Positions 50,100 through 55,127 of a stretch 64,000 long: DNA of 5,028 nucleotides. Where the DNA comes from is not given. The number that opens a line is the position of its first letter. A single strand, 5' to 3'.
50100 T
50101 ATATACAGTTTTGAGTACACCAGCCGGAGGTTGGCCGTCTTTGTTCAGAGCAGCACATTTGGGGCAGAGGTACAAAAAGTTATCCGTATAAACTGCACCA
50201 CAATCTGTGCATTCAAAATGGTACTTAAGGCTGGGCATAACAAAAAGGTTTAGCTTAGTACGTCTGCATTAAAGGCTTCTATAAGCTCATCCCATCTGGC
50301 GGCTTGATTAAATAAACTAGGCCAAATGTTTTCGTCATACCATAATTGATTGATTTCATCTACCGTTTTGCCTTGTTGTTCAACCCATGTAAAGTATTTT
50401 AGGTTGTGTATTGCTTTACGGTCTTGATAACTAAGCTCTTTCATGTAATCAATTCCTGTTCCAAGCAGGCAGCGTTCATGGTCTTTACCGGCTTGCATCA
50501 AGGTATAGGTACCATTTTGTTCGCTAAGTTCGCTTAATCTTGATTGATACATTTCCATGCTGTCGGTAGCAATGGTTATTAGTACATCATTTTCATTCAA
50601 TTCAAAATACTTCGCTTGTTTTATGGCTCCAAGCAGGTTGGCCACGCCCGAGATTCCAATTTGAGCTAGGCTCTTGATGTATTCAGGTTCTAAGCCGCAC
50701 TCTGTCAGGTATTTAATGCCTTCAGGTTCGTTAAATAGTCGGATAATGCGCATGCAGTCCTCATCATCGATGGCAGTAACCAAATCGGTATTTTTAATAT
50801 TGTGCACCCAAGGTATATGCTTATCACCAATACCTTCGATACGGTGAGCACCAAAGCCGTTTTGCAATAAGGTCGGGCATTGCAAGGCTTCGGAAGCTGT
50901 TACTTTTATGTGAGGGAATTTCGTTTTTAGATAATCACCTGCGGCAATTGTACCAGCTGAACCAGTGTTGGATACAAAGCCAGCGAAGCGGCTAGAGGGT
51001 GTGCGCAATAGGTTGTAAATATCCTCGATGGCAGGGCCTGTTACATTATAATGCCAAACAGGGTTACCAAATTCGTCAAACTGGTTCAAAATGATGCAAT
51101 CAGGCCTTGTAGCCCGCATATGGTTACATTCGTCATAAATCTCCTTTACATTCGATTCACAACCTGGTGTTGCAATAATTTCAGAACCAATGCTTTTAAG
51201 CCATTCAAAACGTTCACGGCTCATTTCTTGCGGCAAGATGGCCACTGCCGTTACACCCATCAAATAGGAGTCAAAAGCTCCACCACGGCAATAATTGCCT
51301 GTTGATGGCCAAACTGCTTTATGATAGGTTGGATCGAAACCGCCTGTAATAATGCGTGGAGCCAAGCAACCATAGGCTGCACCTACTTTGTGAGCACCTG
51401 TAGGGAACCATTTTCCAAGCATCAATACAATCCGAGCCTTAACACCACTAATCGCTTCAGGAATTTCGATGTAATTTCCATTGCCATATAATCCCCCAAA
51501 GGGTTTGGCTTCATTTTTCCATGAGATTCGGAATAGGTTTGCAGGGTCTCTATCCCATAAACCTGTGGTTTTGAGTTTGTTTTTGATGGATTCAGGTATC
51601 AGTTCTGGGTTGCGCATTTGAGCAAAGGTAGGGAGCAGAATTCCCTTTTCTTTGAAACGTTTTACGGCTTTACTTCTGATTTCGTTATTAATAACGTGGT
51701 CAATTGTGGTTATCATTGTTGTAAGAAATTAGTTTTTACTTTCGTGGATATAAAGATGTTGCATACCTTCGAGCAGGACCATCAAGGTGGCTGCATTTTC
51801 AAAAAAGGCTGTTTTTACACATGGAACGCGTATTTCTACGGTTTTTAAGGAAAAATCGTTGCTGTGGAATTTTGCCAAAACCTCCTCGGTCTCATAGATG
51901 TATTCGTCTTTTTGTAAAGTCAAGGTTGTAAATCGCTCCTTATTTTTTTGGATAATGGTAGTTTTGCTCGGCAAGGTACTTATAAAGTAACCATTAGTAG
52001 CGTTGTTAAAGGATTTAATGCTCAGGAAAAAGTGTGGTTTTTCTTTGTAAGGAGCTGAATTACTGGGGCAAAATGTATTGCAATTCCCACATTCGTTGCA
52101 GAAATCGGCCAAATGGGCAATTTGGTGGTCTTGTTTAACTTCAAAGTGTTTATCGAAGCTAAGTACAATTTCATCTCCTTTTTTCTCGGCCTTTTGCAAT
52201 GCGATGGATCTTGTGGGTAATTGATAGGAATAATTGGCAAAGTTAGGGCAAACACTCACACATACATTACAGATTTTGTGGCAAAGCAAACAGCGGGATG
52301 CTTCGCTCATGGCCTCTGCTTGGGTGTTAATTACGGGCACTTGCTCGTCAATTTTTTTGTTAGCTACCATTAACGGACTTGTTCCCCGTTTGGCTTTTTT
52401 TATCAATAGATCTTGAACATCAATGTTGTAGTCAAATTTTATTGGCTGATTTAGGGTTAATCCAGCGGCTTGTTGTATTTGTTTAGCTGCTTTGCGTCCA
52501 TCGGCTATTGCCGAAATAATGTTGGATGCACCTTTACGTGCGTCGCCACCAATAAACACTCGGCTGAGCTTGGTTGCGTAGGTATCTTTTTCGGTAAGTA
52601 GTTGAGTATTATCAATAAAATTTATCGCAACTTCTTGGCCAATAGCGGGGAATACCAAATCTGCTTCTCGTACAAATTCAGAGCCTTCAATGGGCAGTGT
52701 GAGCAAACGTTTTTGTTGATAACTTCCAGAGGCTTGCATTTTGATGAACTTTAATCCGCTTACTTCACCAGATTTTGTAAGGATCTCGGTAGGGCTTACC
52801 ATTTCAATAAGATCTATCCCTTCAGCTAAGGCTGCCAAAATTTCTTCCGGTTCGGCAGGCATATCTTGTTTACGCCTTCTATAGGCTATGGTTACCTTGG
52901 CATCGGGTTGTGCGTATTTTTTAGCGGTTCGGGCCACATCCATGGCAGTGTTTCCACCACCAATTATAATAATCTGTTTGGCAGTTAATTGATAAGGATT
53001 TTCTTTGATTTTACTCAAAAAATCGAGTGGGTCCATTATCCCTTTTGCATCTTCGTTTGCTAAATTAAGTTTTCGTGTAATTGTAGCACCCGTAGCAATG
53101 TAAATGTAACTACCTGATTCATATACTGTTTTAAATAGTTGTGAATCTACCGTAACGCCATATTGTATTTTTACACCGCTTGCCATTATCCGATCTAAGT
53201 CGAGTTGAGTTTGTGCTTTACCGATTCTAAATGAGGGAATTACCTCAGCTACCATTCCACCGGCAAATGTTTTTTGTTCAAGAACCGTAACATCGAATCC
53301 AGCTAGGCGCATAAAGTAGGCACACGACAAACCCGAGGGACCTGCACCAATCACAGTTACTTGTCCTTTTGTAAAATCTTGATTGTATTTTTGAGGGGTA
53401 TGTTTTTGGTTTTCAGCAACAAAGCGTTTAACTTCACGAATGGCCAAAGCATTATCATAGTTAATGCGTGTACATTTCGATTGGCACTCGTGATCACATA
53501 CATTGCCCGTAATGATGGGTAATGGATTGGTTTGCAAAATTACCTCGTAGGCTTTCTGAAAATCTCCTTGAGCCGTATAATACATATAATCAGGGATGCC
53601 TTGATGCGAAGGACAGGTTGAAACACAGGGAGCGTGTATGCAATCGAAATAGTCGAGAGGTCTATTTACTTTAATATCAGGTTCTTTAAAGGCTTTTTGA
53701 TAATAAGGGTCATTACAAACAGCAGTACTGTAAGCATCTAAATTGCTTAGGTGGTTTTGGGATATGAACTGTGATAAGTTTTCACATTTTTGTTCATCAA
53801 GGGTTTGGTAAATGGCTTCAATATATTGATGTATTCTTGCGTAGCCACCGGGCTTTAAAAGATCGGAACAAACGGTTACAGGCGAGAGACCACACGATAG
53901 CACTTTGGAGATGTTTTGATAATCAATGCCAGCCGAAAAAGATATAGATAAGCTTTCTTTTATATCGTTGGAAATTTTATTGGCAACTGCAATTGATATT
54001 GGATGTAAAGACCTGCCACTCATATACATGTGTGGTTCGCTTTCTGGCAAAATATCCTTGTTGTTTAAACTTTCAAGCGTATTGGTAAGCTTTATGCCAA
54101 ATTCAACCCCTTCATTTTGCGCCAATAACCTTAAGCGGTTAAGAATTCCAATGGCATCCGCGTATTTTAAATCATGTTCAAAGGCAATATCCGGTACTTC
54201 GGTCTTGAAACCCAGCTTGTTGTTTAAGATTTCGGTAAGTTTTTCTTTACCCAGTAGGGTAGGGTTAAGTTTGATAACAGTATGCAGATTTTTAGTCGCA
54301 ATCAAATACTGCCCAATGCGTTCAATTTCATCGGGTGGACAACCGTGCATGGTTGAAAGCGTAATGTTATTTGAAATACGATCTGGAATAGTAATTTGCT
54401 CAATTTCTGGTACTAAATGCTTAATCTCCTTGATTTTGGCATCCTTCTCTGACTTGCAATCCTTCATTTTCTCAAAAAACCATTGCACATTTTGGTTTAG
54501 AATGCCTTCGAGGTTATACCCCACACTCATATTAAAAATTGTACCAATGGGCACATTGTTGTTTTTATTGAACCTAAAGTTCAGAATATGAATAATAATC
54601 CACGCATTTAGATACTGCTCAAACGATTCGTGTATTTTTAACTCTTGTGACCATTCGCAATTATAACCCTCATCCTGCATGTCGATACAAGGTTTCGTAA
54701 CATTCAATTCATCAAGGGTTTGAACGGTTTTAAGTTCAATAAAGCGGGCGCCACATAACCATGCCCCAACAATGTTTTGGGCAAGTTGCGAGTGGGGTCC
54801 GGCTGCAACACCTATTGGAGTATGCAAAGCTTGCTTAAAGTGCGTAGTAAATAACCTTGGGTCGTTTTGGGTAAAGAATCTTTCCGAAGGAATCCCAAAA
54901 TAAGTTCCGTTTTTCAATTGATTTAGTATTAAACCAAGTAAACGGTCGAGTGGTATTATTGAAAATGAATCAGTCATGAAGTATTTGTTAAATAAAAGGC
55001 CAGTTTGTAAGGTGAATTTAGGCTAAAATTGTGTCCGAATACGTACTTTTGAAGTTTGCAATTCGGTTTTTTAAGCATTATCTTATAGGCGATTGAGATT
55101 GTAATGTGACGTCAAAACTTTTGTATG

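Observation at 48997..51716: Two unassigned fold-type-II PLP enzymes occupy the operon core where the canonical cluster has YgeX; no carbamate kinase is present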

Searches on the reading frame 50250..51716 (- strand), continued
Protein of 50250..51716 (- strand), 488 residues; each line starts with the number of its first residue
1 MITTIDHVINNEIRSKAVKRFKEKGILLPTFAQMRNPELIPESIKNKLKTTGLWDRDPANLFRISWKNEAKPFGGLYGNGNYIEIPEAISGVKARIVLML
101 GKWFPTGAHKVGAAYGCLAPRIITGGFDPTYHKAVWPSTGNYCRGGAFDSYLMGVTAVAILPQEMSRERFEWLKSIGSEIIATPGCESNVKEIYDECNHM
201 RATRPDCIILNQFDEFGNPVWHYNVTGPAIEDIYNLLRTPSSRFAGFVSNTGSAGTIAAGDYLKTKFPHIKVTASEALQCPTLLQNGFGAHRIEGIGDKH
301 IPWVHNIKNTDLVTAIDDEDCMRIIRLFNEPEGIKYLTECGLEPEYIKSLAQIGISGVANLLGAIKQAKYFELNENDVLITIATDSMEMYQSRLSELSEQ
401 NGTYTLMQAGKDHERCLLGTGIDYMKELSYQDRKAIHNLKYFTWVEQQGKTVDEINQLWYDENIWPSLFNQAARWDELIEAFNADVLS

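Call 98: search_protein_families(library=pfam, proteins=[L133:2491-3060:+, L047:17724-18368:+, L109:4585-5292:-, L158:1378-2133:+, L119:3450-4064:+, L103:15241-16116:+, L001:18010-18549:+, L001:18588-19043:+, L155:11473-13068:+, L155:13652-15049:+], max_evalue=0.05)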
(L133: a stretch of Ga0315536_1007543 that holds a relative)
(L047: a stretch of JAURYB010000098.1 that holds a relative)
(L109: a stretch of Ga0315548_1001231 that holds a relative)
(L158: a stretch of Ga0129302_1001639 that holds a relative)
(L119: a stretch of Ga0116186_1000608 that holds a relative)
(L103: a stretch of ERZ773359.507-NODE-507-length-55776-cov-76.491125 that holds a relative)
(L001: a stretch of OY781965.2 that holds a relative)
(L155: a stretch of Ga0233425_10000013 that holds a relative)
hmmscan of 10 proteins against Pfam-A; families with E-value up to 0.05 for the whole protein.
L133:2491-3060:+ (189 aa): 0 families

L047:17724-18368:+ (214 aa): 0 families

L109:4585-5292:- (235 aa): 12 families
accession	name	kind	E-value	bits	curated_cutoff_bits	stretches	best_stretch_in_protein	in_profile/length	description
PF07729.17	FCD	-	8.4e-24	84.8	24.3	1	98-227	1-124/125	FCD domain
PF00392.27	GntR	-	1.2e-16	60.5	27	1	15-74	5-64/64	Bacterial regulatory proteins, gntR family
PF13545.12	HTH_Crp_2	-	0.00015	22.1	27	1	39-74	27-60/70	Crp-like helix-turn-helix domain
PF02082.26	Rrf2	-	0.00022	21.8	30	1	39-79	28-69/132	Iron-dependent Transcriptional regulator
PF08279.18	HTH_11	-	0.0016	18.7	25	1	39-71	20-53/55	HTH domain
PF08222.17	HTH_CodY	-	0.0026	17.8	27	1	40-67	10-37/61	CodY helix-turn-helix domain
PF09339.16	HTH_IclR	-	0.0034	17.6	22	1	39-67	23-51/52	IclR helix-turn-helix domain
PF12802.13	MarR_2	-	0.0065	17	27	1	39-68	25-54/61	MarR family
PF03444.21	HrcA_DNA-bdg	-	0.0091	16.1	21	1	39-73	28-63/79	Winged helix-turn-helix transcription repressor, HrcA DNA-binding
PF13412.12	HTH_24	-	0.011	15.7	21.9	0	39-65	22-48/48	Winged helix-turn-helix DNA-binding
PF01978.25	TrmB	-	0.019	15.3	25.6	1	39-70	27-58/68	Sugar-specific transcriptional regulator TrmB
PF13551.12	HTH_29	-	0.044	14.3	28.1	0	39-73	17-53/64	Winged helix-turn helix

L158:1378-2133:+ (251 aa): 29 families (the best 25 are shown)
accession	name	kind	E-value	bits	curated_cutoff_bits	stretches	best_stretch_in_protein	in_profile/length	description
PF00392.27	GntR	-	9.2e-22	76.9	27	1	14-74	4-64/64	Bacterial regulatory proteins, gntR family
PF07702.18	UTRA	-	1.3e-16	61.2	23.8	1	102-238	6-140/141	UTRA domain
PF13412.12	HTH_24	-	3.5e-07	30.1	21.9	1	40-64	23-47/48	Winged helix-turn-helix DNA-binding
PF13545.12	HTH_Crp_2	-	3.1e-06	27.5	27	1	36-68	24-57/70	Crp-like helix-turn-helix domain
PF09339.16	HTH_IclR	-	2.3e-05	24.5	22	1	40-66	24-50/52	IclR helix-turn-helix domain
PF02954.25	HTH_8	-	2.6e-05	24.3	22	1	41-57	25-41/42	Bacterial regulatory protein, Fis family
PF12802.13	MarR_2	-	0.0004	20.9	27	1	40-67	26-53/61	MarR family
PF13384.12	HTH_23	-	0.00052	20.2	24.6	0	40-63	23-46/50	Homeodomain-like domain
PF01047.28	MarR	-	0.00069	19.9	24.6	1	39-68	22-51/59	MarR family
PF08220.18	HTH_DeoR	-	0.00075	19.6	21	1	40-69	20-49/57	DeoR-like helix-turn-helix domain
PF03428.19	RP-C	-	0.00084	19.6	24.4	1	11-67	45-104/175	Replication protein C N-terminal domain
PF08279.18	HTH_11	-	0.00084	19.6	25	1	39-65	20-46/55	HTH domain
PF13518.12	HTH_28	-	0.00089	19.7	25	0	40-63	18-41/52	Helix-turn-helix domain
PF13730.12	HTH_36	-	0.0013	19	25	1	31-62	22-53/55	Helix-turn-helix domain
PF13338.12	AbiEi_4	-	0.0017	18.8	25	0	41-71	19-44/49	Transcriptional regulator, AbiEi antitoxin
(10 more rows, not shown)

L119:3450-4064:+ (204 aa): 3 families
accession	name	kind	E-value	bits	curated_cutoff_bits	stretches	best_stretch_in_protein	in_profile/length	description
PF00440.29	TetR_N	-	3.4e-08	33.6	24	1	21-67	1-47/47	Bacterial regulatory proteins, tetR family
PF13977.11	TetR_C_6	-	0.00012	22.6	27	1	115-196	26-107/115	BetI-type transcriptional repressor, C-terminal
PF21993.1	TetR_C_13_2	-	0.0029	18.3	27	1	95-175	6-84/103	Transcriptional regulator LmrA/YxaF-like, C-terminal domain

L103:15241-16116:+ (291 aa): 2 families
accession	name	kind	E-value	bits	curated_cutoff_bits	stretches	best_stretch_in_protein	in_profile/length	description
PF00941.27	FAD_binding_5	-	1.9e-50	171.4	27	1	4-174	3-169/170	FAD binding domain in molybdopterin dehydrogenase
PF03450.22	CO_deh_flav_C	-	1.5e-09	38.3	25.5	1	185-282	4-101/102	CO dehydrogenase flavoprotein C-terminal domain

L001:18010-18549:+ (179 aa): 5 families
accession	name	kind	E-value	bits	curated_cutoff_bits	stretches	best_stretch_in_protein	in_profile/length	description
PF00583.31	Acetyltransf_1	-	4.9e-13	49.8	20.7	1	19-129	2-116/116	Acetyltransferase (GNAT) family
PF13508.13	Acetyltransf_7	-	1.3e-11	45.1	27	1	56-129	10-82/84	Acetyltransferase (GNAT) domain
PF13673.13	Acetyltransf_10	-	4.5e-08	33.6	23.6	1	40-129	22-107/128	Acetyltransferase (GNAT) domain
PF14542.12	Acetyltransf_CG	-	0.00022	21.7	30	1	57-96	8-48/80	GCN5-related N-acetyl-transferase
PF17013.11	Acetyltransf_15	-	0.00067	19.5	35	1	23-130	11-137/210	Putative acetyl-transferase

L001:18588-19043:+ (151 aa): 2 families
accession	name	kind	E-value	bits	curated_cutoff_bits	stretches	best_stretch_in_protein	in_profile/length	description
PF00293.34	NUDIX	-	2.6e-11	44.1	21.1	1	9-145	5-130/134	NUDIX domain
PF22327.2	Nudt16-like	-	0.0052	17.2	27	1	36-96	37-95/161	U8 snoRNA-decapping enzyme-like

L155:11473-13068:+ (531 aa): 0 families

L155:13652-15049:+ (465 aa): 0 families

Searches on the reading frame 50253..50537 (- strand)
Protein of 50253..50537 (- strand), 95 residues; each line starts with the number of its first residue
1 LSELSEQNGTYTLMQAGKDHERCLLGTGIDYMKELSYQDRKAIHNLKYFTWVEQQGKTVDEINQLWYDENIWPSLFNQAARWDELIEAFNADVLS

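Call 99: search_solved_structures(query=window:50253-50537:-, max_evalue=10)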
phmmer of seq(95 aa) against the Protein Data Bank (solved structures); distinct sequences matched with E-value up to 10: 0.

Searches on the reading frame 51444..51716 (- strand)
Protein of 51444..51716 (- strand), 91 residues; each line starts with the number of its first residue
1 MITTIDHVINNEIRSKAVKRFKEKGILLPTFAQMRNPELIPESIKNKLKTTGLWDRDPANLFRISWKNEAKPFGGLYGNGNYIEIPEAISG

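Call 100: search_solved_structures(query=window:51444-51716:-, max_evalue=10)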
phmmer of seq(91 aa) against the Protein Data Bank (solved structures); distinct sequences matched with E-value up to 10: 3.
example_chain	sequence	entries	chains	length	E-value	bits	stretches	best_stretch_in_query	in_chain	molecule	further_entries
22nu_A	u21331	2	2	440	0.055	16.8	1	51-85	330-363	Radical SAM core domain-containing protein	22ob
6yfh_AA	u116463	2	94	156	0.69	13.3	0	44-87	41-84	coat protein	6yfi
7vqo_A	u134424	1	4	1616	0.77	13.2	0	39-84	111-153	Ams1, Nbr1 and malE fusion protein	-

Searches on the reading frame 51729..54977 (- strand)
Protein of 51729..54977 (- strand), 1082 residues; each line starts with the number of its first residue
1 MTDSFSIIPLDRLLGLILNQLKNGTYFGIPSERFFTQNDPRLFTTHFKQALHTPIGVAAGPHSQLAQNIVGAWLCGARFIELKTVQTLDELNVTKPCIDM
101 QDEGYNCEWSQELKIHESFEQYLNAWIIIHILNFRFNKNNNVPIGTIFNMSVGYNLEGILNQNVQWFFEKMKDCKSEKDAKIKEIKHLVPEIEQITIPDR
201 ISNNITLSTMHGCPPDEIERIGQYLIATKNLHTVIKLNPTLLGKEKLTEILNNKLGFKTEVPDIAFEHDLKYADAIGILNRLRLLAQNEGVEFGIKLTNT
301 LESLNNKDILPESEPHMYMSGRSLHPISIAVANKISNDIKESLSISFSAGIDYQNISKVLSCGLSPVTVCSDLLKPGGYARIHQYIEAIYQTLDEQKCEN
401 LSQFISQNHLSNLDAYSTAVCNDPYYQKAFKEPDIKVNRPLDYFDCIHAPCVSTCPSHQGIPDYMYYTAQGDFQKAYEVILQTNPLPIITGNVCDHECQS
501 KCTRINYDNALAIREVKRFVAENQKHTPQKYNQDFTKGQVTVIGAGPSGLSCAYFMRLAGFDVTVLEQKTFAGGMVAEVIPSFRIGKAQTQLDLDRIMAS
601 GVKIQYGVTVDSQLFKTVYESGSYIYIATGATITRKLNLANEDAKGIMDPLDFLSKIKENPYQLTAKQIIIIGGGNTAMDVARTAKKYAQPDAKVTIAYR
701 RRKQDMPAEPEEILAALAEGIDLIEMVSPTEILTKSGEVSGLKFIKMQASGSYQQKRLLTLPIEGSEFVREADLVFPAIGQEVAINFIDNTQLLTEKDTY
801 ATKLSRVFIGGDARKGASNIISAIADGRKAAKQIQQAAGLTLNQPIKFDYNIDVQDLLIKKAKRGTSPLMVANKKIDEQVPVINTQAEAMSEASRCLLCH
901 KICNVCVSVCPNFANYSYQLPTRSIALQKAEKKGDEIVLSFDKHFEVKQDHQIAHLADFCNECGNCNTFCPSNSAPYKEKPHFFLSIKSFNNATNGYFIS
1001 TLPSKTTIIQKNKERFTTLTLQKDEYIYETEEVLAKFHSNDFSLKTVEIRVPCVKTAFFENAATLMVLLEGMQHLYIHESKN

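Call 4: search_protein_families(library=pfam, proteins=[window:51729-54977:-])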
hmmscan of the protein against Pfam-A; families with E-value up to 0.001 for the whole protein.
window:51729-54977:- (1082 aa): 12 families
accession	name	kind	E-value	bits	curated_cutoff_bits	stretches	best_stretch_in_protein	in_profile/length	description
PF14691.11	Fer4_20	-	3.7e-23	81.9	25.8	1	445-526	26-110/113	Dihydroprymidine dehydrogenase domain II, 4Fe-4S cluster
PF07992.20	Pyr_redox_2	-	4e-17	63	26.1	1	539-827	2-291/291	Pyridine nucleotide-disulphide oxidoreductase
PF13738.12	Pyr_redox_3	-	7.2e-10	39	30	1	624-712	127-208/305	Pyridine nucleotide-disulphide oxidoreductase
PF13450.12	NAD_binding_8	-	1.1e-08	35.7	21.9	1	542-577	1-36/68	NAD(P)-binding Rossmann-like domain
PF00070.33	Pyr_redox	-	4.3e-08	34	22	0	669-733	2-67/82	Pyridine nucleotide-disulphide oxidoreductase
PF01946.23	Thi4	-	4.6e-07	29.8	26.2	1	533-574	13-55/235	Thi4 family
PF01266.30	DAO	-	5.1e-06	26.7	27.9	1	540-573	2-36/353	FAD dependent oxidoreductase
PF13183.11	Fer4_8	-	2.4e-05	25.2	27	1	893-973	2-67/68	4Fe-4S dicluster domain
PF01494.25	FAD_binding_3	-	0.00024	20.9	22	1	539-569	3-33/349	FAD binding domain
PF00890.30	FAD_binding_2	-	0.00029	20.6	20.4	1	540-574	2-36/414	FAD binding domain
PF03486.20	HI0933_like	-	0.0004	20.4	50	0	539-571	2-34/244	HI0933-like protein Rossmann domain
PF13534.11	Fer4_17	-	0.00076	20.4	22.2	1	903-973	5-59/61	4Fe-4S dicluster domain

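Call 5: search_protein_families(library=ncbifam, proteins=[window:51729-54977:-], max_evalue=0.00001)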
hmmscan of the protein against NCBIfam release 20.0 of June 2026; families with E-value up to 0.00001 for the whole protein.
window:51729-54977:- (1082 aa): 23 families
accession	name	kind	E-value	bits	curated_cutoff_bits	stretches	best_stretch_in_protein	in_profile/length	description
TIGR03315.1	Se_ygfK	equivalog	5.5e-268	891.4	835.3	1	4-1030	3-993/1012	putative selenate reductase subunit YgfK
NF009410.0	PRK12771.1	subfamily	5.8e-109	365.2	516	1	448-921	47-534/566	NAD(P)-binding protein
NF009454.0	PRK12814.1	equivalog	1.2e-77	261.7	916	1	445-837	99-499/657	putative NADPH-dependent glutamate synthase small subunit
NF009414.0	PRK12778.1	equivalog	1.4e-73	248.4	1103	1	444-836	332-747/752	bifunctional dihydroorotate dehydrogenase B NAD binding subunit/NADPH-dependent glutamate synthase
TIGR01316.1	gltA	equivalog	1.3e-72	245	471.75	1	448-835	35-446/449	NADPH-dependent glutamate synthase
NF010590.0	PRK13984.1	equivalog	9.1e-68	228.9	946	1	450-836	197-604/611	putative oxidoreductase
NF009408.0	PRK12769.1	equivalog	1.3e-60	205.3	1003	1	448-839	233-652/659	formate-dependent uric acid utilization protein AegA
TIGR01318.1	gltD_gamma_fam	subfamily_domain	1.6e-58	198.4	482.95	1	444-835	43-462/467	glutamate synthase, small subunit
NF009415.0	PRK12779.1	equivalog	1.6e-52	178.5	1519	1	452-841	211-629/944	putative bifunctional glutamate synthase subunit beta/2-polyprenylphenol hydroxylase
NF045663.1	diclust_near_Sec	equivalog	1.2e-50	172.5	530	2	449-635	18-202/759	pyridine nucleotide-disulfide oxidoreductase/dicluster-binding protein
NF009413.0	PRK12775.1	equivalog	1.4e-48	165.4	1895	1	445-846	335-762/1006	putative trifunctional 2-polyprenylphenol hydroxylase/glutamate synthase subunit beta/ferritin domain-containing protein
NF009409.0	PRK12770.1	subfamily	9.7e-48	163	343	1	533-836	14-348/360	putative glutamate synthase subunit beta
NF009451.0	PRK12809.1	equivalog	5.5e-47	160.4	1154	1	448-834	216-630/639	formate-dependent uric acid utilization protein YgfT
TIGR01317.1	GOGAT_sm_gam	subfamily_domain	8e-47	160.2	447.7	1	444-836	45-476/485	glutamate synthase small subunit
NF045599.1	bili_reduct_long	exception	1.1e-11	43.8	750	1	521-834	365-641/641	bilirubin reductase, long form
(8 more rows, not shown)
